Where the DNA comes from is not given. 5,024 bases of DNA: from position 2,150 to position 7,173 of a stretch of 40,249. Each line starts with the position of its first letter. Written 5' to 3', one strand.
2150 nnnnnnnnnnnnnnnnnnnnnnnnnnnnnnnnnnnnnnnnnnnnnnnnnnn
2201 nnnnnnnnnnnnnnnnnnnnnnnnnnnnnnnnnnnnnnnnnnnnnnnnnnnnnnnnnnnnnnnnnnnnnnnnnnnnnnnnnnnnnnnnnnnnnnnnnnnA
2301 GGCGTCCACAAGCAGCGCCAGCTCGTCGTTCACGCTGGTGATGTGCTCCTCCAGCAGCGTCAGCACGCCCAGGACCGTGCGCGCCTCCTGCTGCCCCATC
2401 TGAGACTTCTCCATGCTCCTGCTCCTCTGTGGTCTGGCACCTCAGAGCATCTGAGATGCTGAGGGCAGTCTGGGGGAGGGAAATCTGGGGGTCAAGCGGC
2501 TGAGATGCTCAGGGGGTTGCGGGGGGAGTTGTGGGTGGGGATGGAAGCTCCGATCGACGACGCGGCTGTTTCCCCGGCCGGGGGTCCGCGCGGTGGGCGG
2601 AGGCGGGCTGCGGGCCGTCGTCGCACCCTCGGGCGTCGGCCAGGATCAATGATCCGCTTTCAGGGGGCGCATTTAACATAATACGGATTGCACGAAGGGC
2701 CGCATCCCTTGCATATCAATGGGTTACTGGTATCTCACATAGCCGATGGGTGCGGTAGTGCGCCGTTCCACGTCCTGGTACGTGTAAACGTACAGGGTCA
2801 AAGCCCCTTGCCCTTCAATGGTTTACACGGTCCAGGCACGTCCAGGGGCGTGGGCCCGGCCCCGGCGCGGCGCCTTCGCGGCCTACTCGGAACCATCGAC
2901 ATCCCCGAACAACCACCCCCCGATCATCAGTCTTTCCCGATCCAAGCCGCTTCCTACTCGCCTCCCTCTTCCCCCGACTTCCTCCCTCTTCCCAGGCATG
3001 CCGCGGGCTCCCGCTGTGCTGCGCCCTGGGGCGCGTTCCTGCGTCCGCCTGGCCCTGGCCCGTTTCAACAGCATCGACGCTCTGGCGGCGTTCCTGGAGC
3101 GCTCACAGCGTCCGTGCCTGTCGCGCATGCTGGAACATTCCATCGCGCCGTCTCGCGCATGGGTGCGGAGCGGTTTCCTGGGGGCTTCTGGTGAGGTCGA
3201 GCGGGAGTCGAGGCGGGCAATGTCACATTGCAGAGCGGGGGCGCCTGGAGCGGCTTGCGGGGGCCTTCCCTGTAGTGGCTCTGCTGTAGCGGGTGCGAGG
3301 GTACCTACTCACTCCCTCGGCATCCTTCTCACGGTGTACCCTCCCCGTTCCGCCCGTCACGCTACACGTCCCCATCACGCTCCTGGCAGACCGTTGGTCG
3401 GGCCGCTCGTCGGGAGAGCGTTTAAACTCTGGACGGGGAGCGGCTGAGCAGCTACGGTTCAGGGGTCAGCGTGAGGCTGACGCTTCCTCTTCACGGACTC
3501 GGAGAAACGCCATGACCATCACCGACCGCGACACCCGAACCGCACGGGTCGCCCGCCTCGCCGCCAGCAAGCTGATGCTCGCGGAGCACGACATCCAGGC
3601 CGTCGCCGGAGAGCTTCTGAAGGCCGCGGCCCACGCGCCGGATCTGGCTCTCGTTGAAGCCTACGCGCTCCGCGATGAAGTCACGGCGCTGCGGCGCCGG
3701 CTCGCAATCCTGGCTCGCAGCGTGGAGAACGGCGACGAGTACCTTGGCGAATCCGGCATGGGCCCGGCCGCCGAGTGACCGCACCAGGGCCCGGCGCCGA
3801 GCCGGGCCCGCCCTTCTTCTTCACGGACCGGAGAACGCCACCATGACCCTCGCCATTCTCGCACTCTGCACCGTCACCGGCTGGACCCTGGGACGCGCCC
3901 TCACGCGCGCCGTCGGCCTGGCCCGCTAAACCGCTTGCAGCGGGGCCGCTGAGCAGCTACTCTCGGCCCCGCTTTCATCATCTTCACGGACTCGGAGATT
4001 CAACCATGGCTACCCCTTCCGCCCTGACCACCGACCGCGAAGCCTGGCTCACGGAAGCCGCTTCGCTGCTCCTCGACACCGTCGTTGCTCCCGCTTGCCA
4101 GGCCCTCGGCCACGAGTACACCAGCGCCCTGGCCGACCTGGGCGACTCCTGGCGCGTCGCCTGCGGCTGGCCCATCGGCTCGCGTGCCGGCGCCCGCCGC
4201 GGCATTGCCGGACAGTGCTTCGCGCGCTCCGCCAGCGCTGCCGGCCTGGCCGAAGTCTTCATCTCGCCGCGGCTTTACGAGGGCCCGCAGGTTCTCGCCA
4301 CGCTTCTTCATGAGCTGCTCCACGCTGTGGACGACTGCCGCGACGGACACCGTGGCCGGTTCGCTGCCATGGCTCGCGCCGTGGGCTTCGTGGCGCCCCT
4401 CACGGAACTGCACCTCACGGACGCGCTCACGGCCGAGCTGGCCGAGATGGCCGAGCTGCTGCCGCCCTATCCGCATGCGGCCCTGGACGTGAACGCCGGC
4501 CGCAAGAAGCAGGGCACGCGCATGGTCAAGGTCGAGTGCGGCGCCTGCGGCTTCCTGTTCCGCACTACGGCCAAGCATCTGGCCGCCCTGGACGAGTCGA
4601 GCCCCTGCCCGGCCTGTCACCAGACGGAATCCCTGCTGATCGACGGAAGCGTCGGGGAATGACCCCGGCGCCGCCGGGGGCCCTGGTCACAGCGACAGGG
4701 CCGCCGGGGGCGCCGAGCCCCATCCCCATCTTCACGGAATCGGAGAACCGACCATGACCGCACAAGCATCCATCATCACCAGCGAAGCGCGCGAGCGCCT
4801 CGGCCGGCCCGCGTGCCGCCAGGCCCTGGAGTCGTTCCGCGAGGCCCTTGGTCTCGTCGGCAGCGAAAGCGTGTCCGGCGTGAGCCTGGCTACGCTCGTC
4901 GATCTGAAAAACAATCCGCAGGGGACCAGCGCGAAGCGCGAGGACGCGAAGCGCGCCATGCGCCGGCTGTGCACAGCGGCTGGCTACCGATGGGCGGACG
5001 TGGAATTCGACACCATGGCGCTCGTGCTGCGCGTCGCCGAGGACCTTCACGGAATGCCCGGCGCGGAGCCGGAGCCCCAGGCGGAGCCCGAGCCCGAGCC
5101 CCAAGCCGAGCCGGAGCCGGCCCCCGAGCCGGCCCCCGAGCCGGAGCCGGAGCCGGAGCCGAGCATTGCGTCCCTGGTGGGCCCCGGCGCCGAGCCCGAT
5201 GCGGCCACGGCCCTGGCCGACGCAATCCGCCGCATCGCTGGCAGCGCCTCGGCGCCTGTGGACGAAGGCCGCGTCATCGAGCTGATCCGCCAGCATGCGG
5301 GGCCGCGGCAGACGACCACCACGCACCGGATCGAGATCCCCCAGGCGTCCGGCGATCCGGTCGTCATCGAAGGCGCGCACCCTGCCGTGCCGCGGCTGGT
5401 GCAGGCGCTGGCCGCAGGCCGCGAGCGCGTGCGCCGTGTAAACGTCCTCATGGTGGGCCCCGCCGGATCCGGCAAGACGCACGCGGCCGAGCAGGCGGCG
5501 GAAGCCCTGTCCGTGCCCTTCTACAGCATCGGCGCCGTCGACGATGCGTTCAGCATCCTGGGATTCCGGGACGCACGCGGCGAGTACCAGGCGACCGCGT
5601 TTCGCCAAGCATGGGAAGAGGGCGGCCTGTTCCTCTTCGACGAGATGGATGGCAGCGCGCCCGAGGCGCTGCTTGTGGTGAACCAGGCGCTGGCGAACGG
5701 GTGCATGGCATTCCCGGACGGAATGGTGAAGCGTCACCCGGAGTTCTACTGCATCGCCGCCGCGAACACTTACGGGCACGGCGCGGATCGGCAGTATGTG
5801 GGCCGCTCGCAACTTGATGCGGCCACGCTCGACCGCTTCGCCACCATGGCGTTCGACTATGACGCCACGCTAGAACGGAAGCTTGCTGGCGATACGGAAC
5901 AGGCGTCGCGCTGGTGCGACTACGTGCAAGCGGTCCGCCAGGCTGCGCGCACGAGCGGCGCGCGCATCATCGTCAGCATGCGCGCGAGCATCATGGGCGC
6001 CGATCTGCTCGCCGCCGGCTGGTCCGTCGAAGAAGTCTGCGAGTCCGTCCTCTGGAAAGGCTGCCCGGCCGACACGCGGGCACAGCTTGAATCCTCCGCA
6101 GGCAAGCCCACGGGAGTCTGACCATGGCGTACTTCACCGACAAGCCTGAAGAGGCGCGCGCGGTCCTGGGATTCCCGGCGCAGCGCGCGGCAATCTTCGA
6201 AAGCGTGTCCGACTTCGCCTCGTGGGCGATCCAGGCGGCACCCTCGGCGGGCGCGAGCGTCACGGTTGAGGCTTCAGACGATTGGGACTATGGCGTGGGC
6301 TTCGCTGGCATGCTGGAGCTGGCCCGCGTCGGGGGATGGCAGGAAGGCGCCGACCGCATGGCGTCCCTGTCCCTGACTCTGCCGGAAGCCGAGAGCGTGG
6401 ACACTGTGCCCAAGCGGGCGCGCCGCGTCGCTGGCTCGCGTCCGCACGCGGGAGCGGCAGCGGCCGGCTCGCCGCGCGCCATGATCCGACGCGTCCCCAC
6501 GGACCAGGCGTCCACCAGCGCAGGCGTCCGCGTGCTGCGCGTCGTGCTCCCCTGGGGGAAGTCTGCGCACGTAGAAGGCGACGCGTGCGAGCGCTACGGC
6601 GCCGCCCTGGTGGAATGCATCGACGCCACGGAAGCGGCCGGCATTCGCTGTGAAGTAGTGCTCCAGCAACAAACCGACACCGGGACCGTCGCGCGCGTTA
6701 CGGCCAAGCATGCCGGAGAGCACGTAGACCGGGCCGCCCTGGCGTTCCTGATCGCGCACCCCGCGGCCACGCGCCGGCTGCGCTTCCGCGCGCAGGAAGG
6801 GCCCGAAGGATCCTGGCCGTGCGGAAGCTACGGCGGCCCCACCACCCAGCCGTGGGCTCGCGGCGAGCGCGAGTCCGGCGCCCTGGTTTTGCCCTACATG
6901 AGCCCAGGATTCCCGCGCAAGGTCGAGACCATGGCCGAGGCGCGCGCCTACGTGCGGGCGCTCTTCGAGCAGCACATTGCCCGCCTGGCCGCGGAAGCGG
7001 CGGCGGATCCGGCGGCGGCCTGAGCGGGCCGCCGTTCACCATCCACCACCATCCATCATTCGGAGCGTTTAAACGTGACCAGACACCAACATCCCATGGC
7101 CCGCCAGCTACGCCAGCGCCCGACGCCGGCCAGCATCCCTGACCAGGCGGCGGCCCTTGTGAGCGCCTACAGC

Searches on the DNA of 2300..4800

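Call 47: search_rna_families(source=window, start=2300, end=4800, threshold=evalue, max_evalue=1)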
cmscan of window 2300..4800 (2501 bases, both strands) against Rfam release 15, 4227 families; matches with E-value up to 1: 1.
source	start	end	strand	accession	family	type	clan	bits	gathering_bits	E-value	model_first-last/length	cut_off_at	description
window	3069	3132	+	RF00161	nos_TCE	Cis-reg;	-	22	60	0.43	1-64/64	no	Nanos 3' UTR translation control element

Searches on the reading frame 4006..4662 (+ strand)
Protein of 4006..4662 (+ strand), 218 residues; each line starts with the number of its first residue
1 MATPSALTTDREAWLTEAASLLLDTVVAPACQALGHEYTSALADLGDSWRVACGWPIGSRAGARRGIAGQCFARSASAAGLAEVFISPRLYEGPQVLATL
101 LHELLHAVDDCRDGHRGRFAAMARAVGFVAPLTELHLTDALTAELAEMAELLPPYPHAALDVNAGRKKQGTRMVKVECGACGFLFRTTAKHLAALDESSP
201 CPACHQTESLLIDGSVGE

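Call 3: search_protein_families(library=pfam, proteins=[window:4006-4662:+], max_evalue=1)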
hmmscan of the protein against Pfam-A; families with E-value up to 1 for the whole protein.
window:4006-4662:+ (218 aa): 5 families
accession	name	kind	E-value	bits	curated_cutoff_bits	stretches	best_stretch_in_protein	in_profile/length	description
PF25206.1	DUF7836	-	0.00071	19.8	26.7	1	173-209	5-41/59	Domain of unknown function (DUF7836)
PF10263.15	SprT-like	-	0.0044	17.3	25.6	1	66-130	31-99/108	SprT-like family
PF05207.18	Zn_ribbon_CSL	-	0.11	12.7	29.2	1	170-204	13-46/55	CSL zinc finger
PF09723.15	Zn_ribbon_8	-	0.16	12.5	34.4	1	177-207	7-35/41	Zinc ribbon domain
PF01155.25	HypA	-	0.23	11.9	28.9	1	173-214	68-102/112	Hydrogenase/urease nickel incorporation, metallochaperone, hypA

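Call 4: search_protein_families(library=phrogs, proteins=[window:4006-4662:+], max_evalue=0.01)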
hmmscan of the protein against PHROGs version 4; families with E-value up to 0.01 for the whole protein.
window:4006-4662:+ (218 aa): 1 family
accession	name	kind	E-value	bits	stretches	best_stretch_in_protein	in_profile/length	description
phrog_6361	-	unknown function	3e-29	103.1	1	49-206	36-197/203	-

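Call 38: find_related_loci(query=A4, collection=metagenome_contigs, flank=10000)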
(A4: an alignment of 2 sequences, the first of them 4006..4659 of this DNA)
Query A4 (218 aa) in metagenome_contigs; peptide patterns used: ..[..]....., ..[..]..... (x = any residue, [..] = any of these).
107 stretches matched a pattern, but none encodes a relative of the query by tblastn (E <= 1e-3).

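Call 62: find_homologous_proteins(query=window:4006-4659:+, max_evalue=1e-10)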
Query window:4006-4659:+ (218 aa): 291 proteins with E <= 1e-10 among 3423 candidates; the best 120 are listed.
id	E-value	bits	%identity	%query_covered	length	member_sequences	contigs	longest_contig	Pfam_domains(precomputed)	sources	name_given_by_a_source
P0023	4.2e-140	482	100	100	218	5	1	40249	-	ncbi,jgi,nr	ncbi:MAG: hypothetical protein V2I24_09215 [Halieaceae bacterium]|jgi:hypothetical protein|nr:hypoth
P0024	3.0e-91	323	68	97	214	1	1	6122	-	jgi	jgi:hypothetical protein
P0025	1.5e-78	281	63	98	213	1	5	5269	-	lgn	-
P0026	4.8e-43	165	49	89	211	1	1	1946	-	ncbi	-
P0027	6.8e-42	161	47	92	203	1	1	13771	-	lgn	-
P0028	5.5e-39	152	41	93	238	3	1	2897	-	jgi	jgi:hypothetical protein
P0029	9.5e-39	151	42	90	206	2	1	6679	-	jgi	jgi:hypothetical protein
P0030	8.3e-38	148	48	70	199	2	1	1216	-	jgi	-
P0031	1.4e-37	147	42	88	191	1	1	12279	-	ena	-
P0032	2.5e-37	146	44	90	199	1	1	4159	-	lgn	-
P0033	5.9e-37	145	43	94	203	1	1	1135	-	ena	-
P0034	7.7e-37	145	43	91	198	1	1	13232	-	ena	-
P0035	1.0e-36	145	43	94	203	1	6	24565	-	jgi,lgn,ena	jgi:hypothetical protein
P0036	1.0e-36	144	47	86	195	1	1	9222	-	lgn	-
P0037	1.9e-36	144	45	92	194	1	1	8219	-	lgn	-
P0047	4.9e-35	139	45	88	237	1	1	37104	-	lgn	-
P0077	5.8e-33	132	41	86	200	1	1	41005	-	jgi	jgi:hypothetical protein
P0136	2.2e-28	117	40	76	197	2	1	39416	-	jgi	jgi:hypothetical protein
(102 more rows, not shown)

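Call 63: find_encoding_contigs(protein=P0024, flank=10000, max_places=3)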
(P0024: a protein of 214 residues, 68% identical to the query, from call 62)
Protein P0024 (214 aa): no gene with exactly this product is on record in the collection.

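Call 64: find_encoding_contigs(protein=P0025, flank=10000, max_places=5)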
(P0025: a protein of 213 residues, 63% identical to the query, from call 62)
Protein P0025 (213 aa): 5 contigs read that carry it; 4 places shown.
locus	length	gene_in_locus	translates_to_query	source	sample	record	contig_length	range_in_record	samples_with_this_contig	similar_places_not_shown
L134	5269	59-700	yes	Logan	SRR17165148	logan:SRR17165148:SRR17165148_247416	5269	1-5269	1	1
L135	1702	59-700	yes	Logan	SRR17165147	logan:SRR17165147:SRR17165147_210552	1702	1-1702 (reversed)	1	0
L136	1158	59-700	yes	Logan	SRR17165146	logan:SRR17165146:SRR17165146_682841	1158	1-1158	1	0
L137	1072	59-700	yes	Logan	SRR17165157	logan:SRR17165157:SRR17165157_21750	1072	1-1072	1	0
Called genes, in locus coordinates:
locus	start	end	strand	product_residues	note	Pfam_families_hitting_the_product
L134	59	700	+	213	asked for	-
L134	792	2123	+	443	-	PF00004:AAA (weak), PF07728:AAA_5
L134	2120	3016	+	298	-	PF23822:DUF7192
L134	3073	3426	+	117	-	-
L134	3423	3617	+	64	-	-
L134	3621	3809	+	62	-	PF02599:CsrA (weak)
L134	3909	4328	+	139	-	-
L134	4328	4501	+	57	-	-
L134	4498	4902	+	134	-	-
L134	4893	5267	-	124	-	?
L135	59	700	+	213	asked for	-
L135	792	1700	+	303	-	?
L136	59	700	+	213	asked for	-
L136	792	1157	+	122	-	?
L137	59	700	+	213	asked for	-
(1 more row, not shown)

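Call 65: find_encoding_contigs(protein=P0027, flank=10000, max_places=3)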
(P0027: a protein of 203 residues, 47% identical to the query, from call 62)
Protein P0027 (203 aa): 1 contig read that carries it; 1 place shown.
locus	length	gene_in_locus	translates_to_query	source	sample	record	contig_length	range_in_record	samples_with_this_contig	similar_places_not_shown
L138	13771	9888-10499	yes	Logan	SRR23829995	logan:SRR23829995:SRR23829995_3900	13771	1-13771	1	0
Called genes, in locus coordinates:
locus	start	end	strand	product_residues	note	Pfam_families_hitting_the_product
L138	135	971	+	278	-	-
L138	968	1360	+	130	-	-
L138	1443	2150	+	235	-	PF18897:Gp3-like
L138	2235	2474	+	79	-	PF00462:Glutaredoxin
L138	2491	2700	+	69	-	-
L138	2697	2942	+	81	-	-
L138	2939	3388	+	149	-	-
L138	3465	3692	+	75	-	-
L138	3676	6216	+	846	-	PF13155:Toprim_2 (weak), PF13662:Toprim_4 (weak), PF08706:D5_N, PF19263:DUF5906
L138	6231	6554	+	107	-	-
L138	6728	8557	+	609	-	PF01612:DNA_pol_A_exo1, PF00476:DNA_pol_A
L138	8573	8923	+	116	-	PF23773:DUF7169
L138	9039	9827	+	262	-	-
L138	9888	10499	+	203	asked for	-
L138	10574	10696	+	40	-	-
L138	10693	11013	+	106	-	-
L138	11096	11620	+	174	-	-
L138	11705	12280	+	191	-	-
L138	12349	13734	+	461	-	PF00239:Resolvase, PF07508:Recombinase, PF13408:Zn_ribbon_recom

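Call 84: find_encoding_contigs(protein=P0047, flank=10000, max_places=1)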
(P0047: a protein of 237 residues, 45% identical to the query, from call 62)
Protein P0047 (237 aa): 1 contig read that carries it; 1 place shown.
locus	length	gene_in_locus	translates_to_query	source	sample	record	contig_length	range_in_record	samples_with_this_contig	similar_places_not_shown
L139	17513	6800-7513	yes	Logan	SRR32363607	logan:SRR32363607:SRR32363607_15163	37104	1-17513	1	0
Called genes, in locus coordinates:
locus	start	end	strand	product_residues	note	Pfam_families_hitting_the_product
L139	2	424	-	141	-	?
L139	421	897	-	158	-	-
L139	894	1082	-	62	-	-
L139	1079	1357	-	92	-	-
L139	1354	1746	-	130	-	-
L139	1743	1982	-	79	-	-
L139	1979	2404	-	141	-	-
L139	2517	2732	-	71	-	-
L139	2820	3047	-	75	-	PF12728:HTH_17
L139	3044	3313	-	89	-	-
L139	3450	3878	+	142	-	-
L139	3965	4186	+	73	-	-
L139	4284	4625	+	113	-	-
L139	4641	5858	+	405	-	PF26003:Integrase_N_phage, PF00589:Phage_integrase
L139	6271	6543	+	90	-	-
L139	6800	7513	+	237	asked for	-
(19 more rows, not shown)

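Call 85: find_encoding_contigs(protein=P0077, flank=10000, max_places=1)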
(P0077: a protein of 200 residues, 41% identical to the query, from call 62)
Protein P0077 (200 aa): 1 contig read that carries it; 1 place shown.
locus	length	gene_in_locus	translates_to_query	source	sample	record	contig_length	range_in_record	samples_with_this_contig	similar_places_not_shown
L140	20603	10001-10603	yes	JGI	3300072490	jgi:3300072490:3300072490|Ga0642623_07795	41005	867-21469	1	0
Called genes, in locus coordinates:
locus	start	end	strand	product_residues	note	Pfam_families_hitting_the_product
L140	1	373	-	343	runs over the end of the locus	-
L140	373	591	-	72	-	-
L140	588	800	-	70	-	-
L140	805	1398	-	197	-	-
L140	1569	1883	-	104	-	PF00196:GerE (weak)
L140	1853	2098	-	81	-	-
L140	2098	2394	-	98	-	-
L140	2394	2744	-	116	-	-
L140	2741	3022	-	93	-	PF13619:KTSC (weak)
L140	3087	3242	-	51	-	-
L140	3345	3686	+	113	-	PF00196:GerE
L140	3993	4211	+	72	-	-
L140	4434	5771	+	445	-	-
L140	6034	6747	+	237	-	PF12728:HTH_17 (faint)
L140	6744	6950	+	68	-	-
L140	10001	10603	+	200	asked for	-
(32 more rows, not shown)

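Call 86: find_encoding_contigs(protein=P0136, flank=10000, max_places=1)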
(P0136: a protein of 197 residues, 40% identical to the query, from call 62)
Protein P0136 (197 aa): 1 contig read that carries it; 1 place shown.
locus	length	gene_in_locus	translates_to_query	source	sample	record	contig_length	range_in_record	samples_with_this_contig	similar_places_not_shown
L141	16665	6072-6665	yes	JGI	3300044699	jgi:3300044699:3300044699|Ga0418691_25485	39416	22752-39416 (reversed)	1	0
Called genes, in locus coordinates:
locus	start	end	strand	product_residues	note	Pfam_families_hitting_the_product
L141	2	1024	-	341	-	?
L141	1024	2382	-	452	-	-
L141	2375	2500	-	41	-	-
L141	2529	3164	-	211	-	PF08241:Methyltransf_11 (weak), PF08242:Methyltransf_12 (weak)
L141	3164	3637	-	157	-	-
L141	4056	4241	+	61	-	-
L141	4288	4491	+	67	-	-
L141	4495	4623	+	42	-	-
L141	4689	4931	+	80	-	-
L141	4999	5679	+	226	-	PF19474:DUF6011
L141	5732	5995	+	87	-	-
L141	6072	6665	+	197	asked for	-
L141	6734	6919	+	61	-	-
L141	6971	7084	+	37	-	-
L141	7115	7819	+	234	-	-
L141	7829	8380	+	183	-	-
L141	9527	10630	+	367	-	PF10926:DUF2800, PF12705:PDDEXK_1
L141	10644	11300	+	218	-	-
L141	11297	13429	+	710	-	PF00476:DNA_pol_A (weak)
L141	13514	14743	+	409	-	PF16793:RepB_primase (weak)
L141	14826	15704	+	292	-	PF05272:VapE-like_dom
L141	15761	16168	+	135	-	-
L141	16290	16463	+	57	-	-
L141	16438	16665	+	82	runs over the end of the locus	-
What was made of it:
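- Tried and rejected: More distant SprT-like homologues (L138-L141) turned out to be unrelated phages, so they were useless as csrA-less controls (calls 65, 84-86).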

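Call 89: search_protein_families(library=ncbifam, proteins=[L134:3621-3806:+], max_evalue=0.1)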
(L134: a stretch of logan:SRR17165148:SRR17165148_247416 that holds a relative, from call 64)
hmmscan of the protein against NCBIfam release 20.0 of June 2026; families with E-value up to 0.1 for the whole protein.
L134:3621-3806:+ (62 aa): 2 families
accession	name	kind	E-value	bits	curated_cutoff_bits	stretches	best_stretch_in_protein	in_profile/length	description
NF002469.0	PRK01712.1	equivalog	2.1e-06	27.7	73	1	3-48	2-47/65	carbon storage regulator CsrA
TIGR00202.1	csrA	equivalog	3.5e-05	23.9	70.1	1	3-50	2-49/69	carbon storage regulator CsrA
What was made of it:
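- It scores below the curated cut-offs (calls 3, 89).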

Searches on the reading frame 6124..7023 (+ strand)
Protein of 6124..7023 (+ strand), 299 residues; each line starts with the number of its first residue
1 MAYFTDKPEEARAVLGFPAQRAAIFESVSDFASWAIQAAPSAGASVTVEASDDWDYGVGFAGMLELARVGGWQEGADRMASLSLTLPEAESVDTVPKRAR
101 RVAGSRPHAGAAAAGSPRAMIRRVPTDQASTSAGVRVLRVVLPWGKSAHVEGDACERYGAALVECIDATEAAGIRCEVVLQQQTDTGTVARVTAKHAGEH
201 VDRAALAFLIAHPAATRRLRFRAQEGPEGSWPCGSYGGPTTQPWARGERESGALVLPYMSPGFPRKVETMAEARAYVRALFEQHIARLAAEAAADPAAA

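Call 3: search_protein_families(library=pfam, proteins=[window:6124-7023:+], max_evalue=1)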
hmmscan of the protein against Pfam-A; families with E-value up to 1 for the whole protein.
window:6124-7023:+ (299 aa): 1 family
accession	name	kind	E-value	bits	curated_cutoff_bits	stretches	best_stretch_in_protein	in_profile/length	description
PF23822.1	DUF7192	-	3.4e-17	63.1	27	1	24-224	15-220/281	Domain of unknown function (DUF7192)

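Call 4: search_protein_families(library=phrogs, proteins=[window:6124-7023:+], max_evalue=0.01)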
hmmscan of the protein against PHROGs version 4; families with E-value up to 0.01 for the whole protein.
window:6124-7023:+ (299 aa): 1 family
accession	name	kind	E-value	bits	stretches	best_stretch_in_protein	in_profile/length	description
phrog_1909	-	unknown function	2.5e-16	60.8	1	22-231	16-230/287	-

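Call 36: find_related_loci(query=window:6124-7020:+, collection=viral_contigs, flank=8000)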
Query window:6124-7020:+ (299 aa) in viral_contigs; peptide patterns used: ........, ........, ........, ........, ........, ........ (x = any residue, [..] = any of these).
6 stretches matched a pattern, but none encodes a relative of the query by tblastn (E <= 1e-3).
